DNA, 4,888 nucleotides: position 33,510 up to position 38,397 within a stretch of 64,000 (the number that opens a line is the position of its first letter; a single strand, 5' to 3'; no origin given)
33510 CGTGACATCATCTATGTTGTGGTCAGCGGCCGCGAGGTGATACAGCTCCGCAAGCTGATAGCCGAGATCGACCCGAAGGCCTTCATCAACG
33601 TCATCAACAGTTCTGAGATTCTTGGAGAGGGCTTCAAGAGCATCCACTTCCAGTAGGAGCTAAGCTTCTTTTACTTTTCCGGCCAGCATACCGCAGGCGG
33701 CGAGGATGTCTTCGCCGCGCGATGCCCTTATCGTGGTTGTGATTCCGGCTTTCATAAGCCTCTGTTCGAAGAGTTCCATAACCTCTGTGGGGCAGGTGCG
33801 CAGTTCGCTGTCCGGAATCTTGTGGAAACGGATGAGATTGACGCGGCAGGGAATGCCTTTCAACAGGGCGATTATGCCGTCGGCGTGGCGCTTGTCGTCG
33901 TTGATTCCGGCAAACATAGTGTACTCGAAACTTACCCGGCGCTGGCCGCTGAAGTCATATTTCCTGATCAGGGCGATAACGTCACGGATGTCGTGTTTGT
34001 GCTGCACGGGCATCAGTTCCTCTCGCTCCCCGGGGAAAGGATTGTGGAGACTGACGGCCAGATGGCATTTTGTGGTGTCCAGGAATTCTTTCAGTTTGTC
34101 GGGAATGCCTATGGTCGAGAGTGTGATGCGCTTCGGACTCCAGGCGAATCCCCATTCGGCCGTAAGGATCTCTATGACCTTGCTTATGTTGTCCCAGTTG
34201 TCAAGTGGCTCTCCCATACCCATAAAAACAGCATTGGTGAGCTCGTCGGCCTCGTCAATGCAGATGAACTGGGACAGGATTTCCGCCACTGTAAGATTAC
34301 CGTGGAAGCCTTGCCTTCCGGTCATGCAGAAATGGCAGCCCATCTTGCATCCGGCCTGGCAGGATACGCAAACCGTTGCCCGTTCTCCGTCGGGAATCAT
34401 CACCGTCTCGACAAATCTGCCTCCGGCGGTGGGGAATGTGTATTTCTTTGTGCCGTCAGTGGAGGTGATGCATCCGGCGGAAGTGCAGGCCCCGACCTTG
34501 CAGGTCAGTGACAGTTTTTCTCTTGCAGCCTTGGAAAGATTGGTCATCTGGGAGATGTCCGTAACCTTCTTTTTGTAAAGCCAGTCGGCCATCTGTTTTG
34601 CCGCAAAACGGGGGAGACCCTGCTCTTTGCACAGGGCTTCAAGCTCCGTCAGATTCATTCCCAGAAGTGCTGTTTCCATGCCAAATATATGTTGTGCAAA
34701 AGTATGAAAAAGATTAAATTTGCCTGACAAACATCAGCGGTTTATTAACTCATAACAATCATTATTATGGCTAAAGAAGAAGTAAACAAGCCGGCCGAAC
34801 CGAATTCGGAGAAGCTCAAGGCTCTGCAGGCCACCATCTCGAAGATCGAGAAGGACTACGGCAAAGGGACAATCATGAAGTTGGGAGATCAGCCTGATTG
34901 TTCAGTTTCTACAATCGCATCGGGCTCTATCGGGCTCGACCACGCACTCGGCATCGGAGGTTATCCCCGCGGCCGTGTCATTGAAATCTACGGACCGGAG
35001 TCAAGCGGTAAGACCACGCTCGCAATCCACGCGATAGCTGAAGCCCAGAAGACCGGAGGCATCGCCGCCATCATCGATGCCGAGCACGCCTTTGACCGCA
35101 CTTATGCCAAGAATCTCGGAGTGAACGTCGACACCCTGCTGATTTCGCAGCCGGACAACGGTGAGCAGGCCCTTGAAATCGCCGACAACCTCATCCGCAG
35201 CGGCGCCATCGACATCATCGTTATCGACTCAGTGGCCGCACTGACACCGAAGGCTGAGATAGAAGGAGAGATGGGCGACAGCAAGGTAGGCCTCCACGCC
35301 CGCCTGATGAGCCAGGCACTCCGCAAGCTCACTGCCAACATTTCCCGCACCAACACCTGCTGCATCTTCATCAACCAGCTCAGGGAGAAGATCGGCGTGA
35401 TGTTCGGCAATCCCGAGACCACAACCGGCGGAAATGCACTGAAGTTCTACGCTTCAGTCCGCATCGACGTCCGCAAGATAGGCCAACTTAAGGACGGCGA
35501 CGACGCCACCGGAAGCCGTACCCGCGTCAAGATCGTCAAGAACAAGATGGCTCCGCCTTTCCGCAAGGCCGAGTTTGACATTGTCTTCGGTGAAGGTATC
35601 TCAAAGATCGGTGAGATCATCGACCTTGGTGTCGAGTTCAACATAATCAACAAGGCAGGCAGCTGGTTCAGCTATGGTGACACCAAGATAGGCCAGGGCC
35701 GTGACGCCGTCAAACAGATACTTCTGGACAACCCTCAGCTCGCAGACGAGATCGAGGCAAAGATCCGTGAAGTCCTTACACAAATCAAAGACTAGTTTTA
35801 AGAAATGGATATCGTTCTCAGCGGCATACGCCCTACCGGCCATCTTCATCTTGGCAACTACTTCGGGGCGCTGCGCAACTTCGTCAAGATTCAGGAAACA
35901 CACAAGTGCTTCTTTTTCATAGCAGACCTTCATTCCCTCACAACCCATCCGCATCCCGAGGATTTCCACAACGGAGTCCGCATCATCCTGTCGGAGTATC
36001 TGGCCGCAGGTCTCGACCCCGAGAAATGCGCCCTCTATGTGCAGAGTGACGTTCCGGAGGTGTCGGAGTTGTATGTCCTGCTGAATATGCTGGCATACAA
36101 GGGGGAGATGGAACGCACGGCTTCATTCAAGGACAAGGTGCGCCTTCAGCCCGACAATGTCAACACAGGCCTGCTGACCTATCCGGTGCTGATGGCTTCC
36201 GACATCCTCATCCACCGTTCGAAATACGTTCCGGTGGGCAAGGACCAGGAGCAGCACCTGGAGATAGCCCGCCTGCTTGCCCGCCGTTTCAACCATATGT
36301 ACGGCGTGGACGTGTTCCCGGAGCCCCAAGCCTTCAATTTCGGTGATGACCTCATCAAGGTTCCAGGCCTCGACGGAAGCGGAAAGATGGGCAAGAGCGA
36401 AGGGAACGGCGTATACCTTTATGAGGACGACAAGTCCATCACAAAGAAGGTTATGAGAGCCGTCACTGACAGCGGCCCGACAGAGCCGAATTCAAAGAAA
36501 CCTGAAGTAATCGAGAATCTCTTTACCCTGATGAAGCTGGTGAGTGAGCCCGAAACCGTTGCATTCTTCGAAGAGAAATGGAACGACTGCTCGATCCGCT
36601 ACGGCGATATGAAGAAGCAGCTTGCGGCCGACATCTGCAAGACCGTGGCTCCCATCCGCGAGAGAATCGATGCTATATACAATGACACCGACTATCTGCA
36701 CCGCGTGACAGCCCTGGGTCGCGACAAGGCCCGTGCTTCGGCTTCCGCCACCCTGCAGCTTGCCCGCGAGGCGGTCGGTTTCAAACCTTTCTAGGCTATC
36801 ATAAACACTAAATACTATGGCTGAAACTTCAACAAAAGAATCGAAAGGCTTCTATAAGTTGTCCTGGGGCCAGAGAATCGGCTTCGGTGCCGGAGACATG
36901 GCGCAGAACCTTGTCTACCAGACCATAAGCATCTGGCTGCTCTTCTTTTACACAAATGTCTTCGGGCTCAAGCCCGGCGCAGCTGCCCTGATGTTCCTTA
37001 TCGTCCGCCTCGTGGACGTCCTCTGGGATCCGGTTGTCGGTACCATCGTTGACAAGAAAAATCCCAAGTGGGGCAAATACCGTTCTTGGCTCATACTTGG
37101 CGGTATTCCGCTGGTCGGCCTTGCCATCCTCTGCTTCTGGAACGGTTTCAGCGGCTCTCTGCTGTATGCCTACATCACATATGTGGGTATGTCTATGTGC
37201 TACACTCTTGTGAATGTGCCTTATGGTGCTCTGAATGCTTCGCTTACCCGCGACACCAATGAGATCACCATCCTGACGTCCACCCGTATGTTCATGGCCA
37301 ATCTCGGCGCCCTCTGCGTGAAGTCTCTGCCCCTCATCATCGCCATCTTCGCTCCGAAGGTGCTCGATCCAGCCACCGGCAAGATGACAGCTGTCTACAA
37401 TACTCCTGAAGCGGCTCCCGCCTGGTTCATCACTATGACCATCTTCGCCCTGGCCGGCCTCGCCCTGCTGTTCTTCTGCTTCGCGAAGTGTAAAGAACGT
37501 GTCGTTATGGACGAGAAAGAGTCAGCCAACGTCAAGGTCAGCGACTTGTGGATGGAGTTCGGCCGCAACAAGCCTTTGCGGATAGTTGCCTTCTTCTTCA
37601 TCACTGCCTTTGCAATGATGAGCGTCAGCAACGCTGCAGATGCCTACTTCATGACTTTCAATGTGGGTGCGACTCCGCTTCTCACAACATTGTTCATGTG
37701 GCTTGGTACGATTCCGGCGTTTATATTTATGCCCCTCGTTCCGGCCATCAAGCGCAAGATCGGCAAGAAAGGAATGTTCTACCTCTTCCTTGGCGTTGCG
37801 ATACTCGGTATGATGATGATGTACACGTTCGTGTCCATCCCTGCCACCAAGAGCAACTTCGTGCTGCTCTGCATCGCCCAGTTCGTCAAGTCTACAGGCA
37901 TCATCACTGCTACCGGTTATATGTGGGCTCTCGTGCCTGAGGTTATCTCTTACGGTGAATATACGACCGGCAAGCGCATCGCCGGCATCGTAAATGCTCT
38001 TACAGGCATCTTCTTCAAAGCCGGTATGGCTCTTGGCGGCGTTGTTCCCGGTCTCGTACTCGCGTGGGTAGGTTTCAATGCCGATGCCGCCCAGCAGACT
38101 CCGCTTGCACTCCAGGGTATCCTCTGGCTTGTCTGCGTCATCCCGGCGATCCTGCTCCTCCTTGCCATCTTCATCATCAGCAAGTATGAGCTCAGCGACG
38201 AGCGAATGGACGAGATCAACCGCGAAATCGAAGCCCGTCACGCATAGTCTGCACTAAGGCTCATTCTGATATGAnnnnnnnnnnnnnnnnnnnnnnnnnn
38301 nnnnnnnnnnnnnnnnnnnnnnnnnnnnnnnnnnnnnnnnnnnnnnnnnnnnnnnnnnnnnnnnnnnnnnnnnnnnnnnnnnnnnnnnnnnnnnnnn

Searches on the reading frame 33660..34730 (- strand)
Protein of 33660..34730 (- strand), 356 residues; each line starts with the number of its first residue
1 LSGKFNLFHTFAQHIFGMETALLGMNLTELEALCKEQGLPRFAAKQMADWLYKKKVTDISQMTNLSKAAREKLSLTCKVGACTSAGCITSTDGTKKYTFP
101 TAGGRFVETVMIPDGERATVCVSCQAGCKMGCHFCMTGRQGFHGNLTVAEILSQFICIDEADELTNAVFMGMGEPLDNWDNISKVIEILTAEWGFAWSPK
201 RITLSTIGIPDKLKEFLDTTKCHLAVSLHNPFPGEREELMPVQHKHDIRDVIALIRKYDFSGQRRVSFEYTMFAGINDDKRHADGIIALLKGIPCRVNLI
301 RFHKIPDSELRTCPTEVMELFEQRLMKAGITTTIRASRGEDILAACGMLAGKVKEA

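Call 61: search_protein_families(library=pfam, proteins=[window:33660-34730:-])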
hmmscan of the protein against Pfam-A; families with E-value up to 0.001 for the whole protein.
window:33660-34730:- (356 aa): 2 families
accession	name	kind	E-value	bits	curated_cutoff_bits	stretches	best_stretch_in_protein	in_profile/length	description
PF04055.27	Radical_SAM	-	8.1e-17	62.3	29.5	1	123-281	2-159/166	Radical SAM superfamily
PF21016.3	RlmN_N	-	2.3e-16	59.7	24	1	22-78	3-59/60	Ribosomal RNA large subunit methyltransferase N-terminal domain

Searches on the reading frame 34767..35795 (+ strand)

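Call 61: search_protein_families(library=pfam, proteins=[window:34767-35795:+])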
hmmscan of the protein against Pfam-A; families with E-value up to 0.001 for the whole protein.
window:34767-35795:+ (342 aa): 6 families
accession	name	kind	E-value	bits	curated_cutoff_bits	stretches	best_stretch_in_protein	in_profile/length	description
PF00154.27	RecA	-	1.6e-139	464.2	27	1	18-279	1-262/262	recA bacterial DNA recombination protein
PF21096.2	RecA_C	-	2.5e-26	92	27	1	282-337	1-56/57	RecA C-terminal domain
PF06745.19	ATPase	-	2.8e-07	30.6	26.6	1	53-123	4-76/231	KaiC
PF08423.17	Rad51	-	1.7e-06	28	22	1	47-237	5-211/244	Rad51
PF13479.12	AAA_24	-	0.00012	22.4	27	1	70-161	3-78/195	AAA domain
PF01637.24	ATPase_2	-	0.001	19.4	33.2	0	70-130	21-69/225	ATPase domain predominantly from Archaea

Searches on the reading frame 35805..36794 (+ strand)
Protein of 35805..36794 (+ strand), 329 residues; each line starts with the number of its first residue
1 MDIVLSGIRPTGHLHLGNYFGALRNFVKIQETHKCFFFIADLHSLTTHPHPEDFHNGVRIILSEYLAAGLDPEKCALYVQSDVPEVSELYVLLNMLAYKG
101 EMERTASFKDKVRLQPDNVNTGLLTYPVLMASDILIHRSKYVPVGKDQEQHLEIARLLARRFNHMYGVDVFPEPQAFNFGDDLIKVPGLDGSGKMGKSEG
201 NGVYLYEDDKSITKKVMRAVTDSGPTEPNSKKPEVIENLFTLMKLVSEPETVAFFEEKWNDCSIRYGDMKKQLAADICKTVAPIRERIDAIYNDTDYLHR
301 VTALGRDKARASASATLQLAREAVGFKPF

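Call 61: search_protein_families(library=pfam, proteins=[window:35805-36794:+])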
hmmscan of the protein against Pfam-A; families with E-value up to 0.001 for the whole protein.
window:35805-36794:+ (329 aa): 1 family
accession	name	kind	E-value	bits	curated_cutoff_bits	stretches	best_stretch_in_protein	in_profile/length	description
PF00579.31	tRNA-synt_1b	-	3.8e-61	207.4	21.1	1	4-277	8-287/292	tRNA synthetases class I (W and Y)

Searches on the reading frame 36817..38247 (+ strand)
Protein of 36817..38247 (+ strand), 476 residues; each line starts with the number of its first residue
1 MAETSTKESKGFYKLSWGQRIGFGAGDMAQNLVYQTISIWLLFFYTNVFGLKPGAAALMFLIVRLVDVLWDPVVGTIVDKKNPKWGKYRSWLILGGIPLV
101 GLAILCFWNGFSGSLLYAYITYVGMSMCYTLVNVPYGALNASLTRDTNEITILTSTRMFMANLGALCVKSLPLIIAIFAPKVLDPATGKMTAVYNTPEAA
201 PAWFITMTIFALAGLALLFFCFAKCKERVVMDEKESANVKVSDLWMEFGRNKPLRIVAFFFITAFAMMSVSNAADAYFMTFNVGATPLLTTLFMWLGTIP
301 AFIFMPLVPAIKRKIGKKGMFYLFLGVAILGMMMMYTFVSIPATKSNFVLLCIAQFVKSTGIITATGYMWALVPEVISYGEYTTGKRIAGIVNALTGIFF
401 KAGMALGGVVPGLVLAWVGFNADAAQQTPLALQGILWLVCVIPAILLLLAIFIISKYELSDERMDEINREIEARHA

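Call 21: search_protein_families(library=pfam, proteins=[window:36817-38247:+])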
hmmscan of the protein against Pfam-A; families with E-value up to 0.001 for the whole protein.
window:36817-38247:+ (476 aa): 2 families
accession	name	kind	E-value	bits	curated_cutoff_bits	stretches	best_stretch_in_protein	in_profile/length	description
PF13347.12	MFS_2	-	6.2e-105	351.6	27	1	22-460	1-426/427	MFS/sugar transport protein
PF07690.21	MFS_1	-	3.8e-15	56.1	33.4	2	203-382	153-328/347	Major Facilitator Superfamily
